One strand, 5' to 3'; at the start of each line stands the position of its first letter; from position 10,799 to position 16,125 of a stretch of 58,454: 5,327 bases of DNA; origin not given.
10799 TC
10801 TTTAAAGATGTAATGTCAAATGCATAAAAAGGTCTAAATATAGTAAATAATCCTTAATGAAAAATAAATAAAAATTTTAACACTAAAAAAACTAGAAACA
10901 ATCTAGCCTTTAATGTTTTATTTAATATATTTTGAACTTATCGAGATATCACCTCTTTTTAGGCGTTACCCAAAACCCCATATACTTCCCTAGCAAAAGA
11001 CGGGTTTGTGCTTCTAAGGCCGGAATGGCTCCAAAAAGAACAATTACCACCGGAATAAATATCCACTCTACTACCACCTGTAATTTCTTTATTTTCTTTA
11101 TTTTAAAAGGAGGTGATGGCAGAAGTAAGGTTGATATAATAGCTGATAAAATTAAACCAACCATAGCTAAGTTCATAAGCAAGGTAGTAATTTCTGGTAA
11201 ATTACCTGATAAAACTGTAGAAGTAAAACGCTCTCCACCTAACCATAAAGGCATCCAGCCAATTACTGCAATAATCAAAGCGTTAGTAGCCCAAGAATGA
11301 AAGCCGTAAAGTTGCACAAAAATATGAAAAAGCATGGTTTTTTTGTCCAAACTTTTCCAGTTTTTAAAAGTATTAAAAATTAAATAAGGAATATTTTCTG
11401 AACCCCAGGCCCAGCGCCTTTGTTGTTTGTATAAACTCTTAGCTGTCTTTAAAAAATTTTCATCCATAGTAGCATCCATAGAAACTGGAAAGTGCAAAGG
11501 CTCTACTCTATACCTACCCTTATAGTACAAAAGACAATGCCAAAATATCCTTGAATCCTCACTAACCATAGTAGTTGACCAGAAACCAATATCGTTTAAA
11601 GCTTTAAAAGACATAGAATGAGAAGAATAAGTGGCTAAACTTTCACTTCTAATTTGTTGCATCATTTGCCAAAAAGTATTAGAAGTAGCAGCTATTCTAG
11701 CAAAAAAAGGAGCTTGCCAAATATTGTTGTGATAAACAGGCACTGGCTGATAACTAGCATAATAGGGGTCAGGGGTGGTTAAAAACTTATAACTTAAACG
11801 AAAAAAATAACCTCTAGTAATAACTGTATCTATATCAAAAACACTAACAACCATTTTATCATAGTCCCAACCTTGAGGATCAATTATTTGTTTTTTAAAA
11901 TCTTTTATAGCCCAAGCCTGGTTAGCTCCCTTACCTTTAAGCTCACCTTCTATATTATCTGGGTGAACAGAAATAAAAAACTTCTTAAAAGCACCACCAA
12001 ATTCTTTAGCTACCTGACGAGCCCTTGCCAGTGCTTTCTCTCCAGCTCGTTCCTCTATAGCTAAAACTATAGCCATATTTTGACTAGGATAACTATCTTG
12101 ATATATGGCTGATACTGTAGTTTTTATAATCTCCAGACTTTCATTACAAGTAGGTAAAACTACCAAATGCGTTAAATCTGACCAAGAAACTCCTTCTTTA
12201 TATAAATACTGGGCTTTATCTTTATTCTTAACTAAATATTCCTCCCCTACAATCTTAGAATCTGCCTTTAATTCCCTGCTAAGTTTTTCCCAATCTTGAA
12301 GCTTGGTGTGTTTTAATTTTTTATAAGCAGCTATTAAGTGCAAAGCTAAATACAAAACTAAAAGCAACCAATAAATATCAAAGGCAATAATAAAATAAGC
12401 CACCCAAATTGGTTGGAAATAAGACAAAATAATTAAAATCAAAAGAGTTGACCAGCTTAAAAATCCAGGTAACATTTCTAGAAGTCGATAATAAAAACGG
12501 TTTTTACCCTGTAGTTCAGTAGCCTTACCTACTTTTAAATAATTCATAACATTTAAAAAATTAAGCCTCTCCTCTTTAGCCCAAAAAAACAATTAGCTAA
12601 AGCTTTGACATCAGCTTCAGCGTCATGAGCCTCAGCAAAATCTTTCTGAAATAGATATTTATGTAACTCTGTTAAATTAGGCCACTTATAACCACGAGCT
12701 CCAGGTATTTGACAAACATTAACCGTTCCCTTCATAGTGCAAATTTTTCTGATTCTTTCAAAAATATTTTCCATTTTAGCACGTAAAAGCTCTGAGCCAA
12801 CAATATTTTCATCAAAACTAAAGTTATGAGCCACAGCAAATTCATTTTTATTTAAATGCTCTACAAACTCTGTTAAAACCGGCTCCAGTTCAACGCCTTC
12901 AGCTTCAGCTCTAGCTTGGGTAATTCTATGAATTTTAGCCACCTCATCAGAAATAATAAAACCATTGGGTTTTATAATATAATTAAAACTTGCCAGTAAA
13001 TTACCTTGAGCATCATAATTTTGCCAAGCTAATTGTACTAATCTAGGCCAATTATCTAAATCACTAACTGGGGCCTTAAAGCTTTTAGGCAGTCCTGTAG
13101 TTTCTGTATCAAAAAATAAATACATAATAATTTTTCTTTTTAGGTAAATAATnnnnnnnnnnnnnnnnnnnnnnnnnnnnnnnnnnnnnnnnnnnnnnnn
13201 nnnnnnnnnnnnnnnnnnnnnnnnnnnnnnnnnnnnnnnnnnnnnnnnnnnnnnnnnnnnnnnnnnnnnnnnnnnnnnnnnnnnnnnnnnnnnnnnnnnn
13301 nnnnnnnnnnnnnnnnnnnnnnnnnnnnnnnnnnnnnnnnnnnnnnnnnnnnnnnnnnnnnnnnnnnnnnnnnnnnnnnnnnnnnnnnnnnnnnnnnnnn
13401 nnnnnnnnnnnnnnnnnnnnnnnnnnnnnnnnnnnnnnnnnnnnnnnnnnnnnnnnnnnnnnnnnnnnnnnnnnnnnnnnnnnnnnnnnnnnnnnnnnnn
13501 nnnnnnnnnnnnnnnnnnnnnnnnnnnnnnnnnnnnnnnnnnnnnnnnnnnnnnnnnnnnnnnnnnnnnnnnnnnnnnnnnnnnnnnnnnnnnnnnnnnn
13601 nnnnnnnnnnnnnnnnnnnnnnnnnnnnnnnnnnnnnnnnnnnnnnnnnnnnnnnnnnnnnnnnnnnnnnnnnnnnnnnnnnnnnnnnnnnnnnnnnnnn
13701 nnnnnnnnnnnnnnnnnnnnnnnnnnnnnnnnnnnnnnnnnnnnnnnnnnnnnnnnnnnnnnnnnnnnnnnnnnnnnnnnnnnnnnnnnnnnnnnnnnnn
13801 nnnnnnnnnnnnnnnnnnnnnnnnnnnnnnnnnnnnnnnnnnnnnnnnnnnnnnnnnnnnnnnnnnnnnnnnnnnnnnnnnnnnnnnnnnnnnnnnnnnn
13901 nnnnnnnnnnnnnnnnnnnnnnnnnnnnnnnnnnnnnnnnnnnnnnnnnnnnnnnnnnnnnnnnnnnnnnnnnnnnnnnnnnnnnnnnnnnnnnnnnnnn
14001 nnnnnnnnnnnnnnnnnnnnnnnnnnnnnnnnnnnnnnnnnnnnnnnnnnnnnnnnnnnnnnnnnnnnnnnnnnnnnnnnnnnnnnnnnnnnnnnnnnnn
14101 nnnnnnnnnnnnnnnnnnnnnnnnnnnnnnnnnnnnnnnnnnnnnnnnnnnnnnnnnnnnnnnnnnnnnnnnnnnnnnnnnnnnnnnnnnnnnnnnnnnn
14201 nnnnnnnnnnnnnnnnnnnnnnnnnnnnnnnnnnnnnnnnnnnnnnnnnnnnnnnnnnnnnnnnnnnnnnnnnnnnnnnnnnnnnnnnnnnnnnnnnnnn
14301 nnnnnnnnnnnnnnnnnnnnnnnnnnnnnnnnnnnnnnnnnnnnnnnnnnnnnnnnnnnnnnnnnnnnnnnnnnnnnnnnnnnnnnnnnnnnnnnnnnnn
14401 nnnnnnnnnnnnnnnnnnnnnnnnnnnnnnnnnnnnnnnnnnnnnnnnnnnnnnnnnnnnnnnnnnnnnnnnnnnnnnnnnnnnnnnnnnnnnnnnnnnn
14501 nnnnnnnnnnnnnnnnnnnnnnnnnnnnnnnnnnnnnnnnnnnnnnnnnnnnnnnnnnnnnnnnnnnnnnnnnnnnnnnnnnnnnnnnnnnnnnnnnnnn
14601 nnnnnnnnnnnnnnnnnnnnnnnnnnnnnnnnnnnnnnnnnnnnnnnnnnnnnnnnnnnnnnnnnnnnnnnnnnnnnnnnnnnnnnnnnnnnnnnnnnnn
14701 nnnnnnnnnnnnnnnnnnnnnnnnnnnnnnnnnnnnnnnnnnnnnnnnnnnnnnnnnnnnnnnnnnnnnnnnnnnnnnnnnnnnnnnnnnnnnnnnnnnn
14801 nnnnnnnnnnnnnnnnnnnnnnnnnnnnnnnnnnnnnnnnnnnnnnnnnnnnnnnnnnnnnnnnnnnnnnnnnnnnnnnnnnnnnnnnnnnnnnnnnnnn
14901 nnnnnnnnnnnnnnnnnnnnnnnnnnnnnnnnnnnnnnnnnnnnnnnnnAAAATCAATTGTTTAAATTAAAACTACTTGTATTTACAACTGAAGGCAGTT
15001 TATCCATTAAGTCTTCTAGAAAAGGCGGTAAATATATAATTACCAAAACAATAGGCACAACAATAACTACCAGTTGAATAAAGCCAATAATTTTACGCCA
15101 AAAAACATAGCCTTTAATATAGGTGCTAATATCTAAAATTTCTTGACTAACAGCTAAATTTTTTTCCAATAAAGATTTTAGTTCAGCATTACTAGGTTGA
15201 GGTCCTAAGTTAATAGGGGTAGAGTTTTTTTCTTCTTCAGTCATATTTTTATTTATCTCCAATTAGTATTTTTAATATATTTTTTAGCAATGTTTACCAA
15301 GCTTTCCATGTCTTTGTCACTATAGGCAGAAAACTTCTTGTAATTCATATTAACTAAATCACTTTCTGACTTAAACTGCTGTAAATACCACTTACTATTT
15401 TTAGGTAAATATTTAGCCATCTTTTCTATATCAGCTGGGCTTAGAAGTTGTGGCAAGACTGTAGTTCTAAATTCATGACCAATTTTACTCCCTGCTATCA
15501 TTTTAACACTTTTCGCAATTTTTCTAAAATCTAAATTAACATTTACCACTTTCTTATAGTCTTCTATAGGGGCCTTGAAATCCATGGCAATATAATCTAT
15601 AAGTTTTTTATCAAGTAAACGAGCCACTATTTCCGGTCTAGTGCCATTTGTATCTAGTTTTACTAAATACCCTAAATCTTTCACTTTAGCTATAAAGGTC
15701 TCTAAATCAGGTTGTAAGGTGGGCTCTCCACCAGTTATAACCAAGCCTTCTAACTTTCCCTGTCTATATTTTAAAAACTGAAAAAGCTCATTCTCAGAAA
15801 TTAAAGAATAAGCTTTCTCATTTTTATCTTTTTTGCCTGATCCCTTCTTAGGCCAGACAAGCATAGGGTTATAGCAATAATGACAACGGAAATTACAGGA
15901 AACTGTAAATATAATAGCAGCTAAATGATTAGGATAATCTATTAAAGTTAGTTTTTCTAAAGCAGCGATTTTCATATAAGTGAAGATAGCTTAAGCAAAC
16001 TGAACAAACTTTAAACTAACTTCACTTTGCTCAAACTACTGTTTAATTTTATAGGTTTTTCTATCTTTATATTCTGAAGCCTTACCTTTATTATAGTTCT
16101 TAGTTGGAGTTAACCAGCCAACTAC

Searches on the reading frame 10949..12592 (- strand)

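Call 9: search_protein_families(library=pfam, proteins=[window:10949-12592:-], max_evalue=0.001)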
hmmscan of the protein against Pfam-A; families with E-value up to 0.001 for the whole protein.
window:10949-12592:- (547 aa): 1 family
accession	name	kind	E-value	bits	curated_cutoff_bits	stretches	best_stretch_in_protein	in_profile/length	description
PF13632.12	Glyco_trans_2_3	-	1.6e-09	38.3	27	1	250-447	3-196/198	Glycosyl transferase family group 2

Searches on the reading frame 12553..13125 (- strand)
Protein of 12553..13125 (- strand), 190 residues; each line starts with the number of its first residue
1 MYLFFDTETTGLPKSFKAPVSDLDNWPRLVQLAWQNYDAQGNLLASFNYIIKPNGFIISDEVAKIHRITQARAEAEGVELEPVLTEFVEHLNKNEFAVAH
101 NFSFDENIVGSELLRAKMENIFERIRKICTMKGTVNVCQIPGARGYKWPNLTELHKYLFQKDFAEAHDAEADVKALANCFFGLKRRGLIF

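Call 9: search_protein_families(library=pfam, proteins=[window:12553-13125:-], max_evalue=0.001)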
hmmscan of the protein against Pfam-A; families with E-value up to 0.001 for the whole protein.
window:12553-13125:- (190 aa): 1 family
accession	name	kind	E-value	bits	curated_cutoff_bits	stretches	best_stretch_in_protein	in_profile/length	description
PF00929.31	RNase_T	-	8e-13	49.7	24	1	3-180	1-164/164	Exonuclease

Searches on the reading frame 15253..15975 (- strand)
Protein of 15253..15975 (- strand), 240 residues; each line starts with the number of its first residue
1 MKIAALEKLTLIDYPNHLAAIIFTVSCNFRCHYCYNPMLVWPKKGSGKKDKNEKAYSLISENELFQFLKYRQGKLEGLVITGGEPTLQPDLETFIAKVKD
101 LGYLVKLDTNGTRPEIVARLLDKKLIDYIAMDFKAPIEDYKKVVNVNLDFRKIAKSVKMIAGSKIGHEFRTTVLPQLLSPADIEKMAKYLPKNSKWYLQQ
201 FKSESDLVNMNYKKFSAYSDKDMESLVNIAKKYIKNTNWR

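Call 8: search_protein_families(library=pfam, proteins=[window:15253-15975:-], max_evalue=0.001)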
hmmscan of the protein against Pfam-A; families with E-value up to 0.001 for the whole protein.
window:15253-15975:- (240 aa): 2 families
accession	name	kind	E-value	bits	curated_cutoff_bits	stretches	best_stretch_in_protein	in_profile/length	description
PF04055.27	Radical_SAM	-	9.5e-23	81.6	29.5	1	21-188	1-164/166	Radical SAM superfamily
PF13353.11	Fer4_12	-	4.1e-07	30.8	22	1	21-100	9-79/137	4Fe-4S single cluster domain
